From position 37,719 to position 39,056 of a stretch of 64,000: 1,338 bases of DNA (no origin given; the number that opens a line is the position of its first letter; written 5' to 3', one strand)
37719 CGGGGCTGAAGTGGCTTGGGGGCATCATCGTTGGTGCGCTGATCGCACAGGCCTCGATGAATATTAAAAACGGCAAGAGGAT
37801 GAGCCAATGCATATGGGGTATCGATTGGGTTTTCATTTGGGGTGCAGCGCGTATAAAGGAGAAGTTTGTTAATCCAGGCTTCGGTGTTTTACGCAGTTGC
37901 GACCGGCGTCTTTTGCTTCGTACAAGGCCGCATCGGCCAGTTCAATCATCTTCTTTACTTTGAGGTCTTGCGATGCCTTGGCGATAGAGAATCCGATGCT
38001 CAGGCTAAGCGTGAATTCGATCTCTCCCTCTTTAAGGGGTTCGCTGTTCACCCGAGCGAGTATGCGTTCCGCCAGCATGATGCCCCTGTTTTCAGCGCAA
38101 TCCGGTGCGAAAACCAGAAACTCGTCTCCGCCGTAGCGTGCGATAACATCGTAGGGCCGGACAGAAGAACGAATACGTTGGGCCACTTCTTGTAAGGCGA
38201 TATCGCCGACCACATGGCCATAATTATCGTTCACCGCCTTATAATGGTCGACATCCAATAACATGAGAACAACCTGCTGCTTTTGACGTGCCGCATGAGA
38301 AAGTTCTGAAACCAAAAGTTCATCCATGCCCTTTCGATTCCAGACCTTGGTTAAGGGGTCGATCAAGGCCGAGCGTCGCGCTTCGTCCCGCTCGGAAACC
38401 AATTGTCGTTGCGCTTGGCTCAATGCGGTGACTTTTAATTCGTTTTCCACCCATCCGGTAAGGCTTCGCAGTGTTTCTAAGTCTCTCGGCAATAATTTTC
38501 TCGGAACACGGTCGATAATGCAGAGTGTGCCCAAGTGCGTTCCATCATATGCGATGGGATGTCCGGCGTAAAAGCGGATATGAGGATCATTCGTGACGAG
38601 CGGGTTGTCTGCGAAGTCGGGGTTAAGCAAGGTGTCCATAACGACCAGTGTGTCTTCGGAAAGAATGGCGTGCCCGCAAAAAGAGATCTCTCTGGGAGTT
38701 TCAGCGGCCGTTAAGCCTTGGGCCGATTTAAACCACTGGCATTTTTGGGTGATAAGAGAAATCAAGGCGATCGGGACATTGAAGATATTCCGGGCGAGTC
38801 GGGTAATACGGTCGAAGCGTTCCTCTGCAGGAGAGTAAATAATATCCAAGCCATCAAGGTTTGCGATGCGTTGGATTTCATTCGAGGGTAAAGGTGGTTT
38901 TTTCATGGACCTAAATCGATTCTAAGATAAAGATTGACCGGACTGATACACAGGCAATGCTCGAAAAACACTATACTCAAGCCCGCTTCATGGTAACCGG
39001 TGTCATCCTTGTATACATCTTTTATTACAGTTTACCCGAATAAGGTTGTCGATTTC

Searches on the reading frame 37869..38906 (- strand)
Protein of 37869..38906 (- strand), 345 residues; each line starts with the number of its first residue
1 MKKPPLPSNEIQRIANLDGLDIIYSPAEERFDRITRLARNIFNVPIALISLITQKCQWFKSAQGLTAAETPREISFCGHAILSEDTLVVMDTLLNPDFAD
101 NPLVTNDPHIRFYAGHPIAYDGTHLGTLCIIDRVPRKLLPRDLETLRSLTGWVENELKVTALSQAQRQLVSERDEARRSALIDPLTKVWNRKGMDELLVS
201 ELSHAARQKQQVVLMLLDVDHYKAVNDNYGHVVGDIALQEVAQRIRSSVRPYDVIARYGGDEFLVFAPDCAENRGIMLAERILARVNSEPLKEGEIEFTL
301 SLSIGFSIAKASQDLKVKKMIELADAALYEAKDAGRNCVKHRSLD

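Call 60: search_protein_families(library=pfam, proteins=[window:37869-38906:-], max_evalue=0.00001)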
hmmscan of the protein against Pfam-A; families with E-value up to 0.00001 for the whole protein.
window:37869-38906:- (345 aa): 2 families
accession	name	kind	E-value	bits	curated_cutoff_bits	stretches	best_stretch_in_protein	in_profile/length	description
PF00990.26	GGDEF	-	1.3e-46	158.8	23.8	1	180-337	1-160/161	Diguanylate cyclase, GGDEF domain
PF01590.32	GAF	-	8.4e-17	62.4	22.4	1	28-157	3-133/133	GAF domain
